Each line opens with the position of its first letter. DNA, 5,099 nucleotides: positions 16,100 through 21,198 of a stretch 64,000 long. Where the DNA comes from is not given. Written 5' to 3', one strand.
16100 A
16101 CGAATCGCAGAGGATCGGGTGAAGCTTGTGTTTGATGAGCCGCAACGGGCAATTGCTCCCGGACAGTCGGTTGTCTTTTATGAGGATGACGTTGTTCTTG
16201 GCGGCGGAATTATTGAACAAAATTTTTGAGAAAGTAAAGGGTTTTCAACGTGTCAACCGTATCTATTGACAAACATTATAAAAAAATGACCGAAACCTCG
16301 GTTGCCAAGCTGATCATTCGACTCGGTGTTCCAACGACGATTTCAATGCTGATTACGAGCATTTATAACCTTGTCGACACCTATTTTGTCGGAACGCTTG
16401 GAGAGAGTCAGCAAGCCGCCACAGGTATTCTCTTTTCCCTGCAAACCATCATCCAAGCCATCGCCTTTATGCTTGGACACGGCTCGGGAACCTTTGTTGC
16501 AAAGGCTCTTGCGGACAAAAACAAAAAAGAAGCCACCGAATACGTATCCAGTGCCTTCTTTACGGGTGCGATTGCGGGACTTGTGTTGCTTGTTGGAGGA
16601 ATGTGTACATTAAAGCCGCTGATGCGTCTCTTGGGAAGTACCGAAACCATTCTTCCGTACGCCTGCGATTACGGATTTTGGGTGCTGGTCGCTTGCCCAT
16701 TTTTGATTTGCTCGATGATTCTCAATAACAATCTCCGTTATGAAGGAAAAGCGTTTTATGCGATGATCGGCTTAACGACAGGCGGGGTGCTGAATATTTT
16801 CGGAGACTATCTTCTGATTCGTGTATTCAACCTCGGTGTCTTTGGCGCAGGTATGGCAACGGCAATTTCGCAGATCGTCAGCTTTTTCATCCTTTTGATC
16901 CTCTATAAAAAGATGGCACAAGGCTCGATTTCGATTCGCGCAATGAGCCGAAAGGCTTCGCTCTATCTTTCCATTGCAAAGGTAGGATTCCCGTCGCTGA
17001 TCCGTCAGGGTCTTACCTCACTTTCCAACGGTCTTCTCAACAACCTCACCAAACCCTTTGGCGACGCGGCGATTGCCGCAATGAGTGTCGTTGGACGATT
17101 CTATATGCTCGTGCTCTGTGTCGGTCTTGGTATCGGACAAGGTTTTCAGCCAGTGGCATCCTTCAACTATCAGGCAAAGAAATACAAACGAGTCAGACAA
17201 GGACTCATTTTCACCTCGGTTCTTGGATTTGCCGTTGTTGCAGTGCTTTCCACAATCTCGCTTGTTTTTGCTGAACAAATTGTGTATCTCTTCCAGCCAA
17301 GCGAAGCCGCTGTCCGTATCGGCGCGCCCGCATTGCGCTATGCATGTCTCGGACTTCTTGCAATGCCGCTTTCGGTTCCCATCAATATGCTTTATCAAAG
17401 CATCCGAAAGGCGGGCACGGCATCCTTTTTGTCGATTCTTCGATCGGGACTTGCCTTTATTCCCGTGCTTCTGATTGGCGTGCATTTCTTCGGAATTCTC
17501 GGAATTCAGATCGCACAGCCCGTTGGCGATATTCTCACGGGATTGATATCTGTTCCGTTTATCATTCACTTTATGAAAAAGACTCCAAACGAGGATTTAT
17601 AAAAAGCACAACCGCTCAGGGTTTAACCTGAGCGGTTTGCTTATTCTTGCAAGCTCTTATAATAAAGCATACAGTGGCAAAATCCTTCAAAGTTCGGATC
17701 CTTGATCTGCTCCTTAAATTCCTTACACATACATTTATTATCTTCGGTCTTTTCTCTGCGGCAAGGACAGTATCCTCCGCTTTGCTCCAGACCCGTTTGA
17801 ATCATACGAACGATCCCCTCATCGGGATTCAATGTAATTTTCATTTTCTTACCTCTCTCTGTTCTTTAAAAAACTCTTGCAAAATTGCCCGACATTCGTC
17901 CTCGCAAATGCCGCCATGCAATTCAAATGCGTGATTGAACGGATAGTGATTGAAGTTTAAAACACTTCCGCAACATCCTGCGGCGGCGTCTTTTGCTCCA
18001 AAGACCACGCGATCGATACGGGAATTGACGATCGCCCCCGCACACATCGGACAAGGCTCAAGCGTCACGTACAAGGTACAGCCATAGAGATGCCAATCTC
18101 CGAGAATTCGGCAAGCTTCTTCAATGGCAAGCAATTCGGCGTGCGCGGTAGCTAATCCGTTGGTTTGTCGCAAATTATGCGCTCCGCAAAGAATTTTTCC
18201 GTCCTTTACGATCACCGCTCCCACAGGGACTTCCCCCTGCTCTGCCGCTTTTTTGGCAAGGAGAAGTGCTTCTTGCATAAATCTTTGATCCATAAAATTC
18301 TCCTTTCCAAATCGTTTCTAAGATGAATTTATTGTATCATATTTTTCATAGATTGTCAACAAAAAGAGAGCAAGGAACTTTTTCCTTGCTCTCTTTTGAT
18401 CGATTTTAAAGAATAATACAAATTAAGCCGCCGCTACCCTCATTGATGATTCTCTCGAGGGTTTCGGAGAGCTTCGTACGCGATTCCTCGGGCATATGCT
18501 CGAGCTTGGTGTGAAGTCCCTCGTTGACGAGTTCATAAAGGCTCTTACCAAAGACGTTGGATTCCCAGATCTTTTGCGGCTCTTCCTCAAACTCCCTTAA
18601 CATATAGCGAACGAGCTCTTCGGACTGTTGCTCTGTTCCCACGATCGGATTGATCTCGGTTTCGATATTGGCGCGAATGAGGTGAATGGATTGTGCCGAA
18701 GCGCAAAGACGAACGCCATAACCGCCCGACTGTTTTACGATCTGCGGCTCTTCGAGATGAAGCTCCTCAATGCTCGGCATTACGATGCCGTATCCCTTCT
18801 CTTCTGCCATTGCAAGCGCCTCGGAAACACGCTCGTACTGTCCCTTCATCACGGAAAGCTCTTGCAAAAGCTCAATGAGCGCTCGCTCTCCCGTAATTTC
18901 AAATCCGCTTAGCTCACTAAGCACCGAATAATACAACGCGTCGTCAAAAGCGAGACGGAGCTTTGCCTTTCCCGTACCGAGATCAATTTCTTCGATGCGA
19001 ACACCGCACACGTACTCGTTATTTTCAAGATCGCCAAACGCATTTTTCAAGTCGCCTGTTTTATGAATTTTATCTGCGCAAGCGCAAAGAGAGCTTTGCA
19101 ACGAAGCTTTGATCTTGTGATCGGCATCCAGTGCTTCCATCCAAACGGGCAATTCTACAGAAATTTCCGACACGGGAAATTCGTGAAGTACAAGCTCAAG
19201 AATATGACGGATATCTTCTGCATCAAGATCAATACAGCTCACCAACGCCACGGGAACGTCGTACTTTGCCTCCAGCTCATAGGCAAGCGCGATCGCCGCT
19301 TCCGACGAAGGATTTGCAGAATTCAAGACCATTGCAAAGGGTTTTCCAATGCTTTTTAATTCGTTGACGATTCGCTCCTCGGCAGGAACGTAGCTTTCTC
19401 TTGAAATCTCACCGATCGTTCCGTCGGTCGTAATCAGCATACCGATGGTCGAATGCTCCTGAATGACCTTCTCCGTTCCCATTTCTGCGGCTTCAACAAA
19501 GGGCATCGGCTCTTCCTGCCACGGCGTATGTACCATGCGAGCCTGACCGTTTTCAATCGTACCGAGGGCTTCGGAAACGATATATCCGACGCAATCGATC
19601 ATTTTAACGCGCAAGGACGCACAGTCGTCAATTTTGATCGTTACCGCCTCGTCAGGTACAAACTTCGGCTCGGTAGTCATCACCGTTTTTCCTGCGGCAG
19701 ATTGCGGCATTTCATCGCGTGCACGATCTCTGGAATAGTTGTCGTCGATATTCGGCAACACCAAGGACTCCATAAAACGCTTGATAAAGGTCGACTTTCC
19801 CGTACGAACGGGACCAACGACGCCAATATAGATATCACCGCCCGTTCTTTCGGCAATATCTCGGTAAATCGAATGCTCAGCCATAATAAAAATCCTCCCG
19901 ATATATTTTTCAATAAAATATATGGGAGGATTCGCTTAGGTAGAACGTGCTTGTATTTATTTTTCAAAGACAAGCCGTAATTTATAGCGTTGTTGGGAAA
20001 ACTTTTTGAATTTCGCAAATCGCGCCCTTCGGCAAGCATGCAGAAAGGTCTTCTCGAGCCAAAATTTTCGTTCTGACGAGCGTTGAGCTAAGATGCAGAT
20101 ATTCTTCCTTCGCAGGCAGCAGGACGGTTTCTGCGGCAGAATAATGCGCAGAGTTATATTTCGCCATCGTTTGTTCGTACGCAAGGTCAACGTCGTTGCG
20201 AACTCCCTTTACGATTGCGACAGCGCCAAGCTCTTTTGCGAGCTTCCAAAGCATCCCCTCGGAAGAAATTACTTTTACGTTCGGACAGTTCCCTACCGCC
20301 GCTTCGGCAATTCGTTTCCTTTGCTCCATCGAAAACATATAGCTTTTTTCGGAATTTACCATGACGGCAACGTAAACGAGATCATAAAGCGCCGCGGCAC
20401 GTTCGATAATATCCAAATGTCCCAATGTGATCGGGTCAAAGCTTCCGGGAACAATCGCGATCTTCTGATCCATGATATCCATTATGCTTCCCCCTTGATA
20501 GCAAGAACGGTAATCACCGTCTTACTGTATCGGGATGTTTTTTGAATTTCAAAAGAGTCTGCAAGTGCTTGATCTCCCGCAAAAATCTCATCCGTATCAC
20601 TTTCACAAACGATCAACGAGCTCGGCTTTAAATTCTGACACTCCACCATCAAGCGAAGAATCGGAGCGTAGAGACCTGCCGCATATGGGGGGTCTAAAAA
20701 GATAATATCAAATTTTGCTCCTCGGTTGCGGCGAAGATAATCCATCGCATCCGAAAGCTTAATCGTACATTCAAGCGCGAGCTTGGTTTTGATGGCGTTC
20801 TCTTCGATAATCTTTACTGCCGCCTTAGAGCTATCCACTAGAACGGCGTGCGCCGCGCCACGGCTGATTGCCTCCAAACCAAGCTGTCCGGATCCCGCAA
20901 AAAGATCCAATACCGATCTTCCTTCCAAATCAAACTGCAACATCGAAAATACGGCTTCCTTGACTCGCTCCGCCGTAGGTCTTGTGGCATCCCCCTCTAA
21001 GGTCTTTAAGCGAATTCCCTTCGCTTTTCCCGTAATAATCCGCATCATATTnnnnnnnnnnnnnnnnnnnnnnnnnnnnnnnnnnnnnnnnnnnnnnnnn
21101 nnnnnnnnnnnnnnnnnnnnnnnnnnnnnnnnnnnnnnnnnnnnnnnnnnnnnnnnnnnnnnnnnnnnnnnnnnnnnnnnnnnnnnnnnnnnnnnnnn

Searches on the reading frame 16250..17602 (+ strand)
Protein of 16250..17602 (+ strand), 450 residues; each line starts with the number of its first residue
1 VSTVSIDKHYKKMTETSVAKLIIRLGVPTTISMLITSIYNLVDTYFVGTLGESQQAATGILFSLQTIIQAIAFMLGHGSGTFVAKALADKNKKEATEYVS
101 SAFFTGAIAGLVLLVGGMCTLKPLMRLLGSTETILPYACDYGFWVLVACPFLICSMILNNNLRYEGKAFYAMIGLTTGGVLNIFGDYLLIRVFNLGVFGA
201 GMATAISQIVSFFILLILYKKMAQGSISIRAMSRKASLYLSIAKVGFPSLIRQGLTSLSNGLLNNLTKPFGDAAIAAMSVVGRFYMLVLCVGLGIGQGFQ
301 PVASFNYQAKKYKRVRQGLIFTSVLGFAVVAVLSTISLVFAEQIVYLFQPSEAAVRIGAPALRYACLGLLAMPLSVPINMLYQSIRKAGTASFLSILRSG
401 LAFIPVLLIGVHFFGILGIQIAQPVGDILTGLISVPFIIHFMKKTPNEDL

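Call 36: search_protein_families(library=pfam, proteins=[window:16250-17602:+], max_evalue=0.00001)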
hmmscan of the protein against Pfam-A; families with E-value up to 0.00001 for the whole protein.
window:16250-17602:+ (450 aa): 1 family
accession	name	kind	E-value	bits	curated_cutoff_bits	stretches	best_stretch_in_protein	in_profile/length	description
PF01554.23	MatE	-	3.1e-41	141.2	24.9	2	28-188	1-161/161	MatE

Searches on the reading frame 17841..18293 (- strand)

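Call 36: search_protein_families(library=pfam, proteins=[window:17841-18293:-], max_evalue=0.00001)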
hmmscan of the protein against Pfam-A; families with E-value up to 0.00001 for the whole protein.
window:17841-18293:- (150 aa): 3 families
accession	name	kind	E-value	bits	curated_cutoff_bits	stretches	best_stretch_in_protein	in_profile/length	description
PF14437.12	MafB19-deam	-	1.4e-42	145.4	27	1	2-146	3-142/142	MafB19-like deaminase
PF00383.29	dCMP_cyt_deam_1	-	1.6e-32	111.9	25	1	2-99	4-101/102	Cytidine and deoxycytidylate deaminase zinc-binding region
PF14439.12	Bd3614-deam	-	6.2e-06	26.6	38.5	1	25-93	12-79/113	Bd3614-like deaminase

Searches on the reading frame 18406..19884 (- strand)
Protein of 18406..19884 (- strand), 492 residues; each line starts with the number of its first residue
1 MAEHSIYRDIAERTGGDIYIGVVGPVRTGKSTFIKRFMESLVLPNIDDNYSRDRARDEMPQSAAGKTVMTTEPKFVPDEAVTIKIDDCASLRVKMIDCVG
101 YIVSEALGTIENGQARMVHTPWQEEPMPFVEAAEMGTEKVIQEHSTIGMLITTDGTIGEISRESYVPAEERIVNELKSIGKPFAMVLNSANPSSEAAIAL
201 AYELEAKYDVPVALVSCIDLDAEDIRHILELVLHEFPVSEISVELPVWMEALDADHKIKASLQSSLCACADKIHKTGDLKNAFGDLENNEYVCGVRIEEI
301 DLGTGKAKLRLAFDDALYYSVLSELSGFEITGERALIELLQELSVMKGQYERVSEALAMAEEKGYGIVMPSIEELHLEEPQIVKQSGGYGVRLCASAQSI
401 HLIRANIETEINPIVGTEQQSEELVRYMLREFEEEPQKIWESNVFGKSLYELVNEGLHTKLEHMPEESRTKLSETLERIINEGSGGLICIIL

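Call 36: search_protein_families(library=pfam, proteins=[window:18406-19884:-], max_evalue=0.00001)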
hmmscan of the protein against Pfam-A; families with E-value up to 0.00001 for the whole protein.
window:18406-19884:- (492 aa): 3 families
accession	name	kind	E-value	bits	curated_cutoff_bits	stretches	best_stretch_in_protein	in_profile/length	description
PF09547.16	SpoIVA_ATPase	-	3.4e-113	377.3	26.6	1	1-237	1-237/237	Stage IV sporulation protein A, ATPase domain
PF20438.3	SpoIVA_middle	-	1.3e-62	211.5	25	1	238-416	1-179/179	Stage IV sporulation protein A, middle domain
PF20439.3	SpoIVA_C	-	9.1e-36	122.3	25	1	417-492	1-76/76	Sporulation stage IV protein A, C-terminal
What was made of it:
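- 18406..19884 (-): Context: spoIVA, a core sporulation gene. It shows that the genome belongs to an endospore-forming lineage. Call 36: SpoIVA ATPase, middle and C-terminal domains at E = 3e-113, 1e-62 and 9e-36.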

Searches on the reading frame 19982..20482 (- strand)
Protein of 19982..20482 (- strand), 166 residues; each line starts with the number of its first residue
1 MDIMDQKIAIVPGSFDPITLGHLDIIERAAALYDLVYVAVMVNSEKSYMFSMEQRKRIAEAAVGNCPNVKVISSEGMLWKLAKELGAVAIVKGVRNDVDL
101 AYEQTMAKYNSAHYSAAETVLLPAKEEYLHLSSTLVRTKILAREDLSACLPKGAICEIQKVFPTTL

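Call 36: search_protein_families(library=pfam, proteins=[window:19982-20482:-], max_evalue=0.00001)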
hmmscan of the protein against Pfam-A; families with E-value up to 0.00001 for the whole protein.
window:19982-20482:- (166 aa): 2 families
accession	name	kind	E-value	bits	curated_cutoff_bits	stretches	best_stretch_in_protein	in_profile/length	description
PF01467.32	CTP_transf_like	-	1.6e-19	70.9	21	1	10-138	1-132/133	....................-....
PF08218.17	Citrate_ly_lig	-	2.3e-06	27.9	20.9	1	16-75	9-66/182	Citrate lyase ligase C-terminal domain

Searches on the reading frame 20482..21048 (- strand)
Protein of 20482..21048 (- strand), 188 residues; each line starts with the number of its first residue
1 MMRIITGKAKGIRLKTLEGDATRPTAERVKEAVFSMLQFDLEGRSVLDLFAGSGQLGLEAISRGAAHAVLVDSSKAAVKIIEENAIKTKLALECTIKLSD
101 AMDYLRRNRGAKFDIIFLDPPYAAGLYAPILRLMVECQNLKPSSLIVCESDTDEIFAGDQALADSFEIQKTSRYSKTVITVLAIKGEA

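Call 36: search_protein_families(library=pfam, proteins=[window:20482-21048:-], max_evalue=0.00001)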
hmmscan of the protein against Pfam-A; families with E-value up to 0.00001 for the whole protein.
window:20482-21048:- (188 aa): 5 families
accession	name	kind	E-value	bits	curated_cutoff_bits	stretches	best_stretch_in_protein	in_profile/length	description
PF03602.21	Cons_hypoth95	-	7.7e-51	172.8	24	1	2-180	1-179/182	Conserved hypothetical protein 95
PF13847.12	Methyltransf_31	-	4.9e-10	39.7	27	1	43-151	4-113/145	Methyltransferase domain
PF05175.20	MTS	-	2.1e-08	34.4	23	1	37-126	27-112/170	Methyltransferase small domain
PF13649.12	Methyltransf_25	-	2.3e-06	28.6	27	1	46-118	1-70/97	Methyltransferase domain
PF06325.19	PrmA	-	2.3e-06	27.8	22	1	37-117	156-231/296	Ribosomal protein L11 methyltransferase (PrmA)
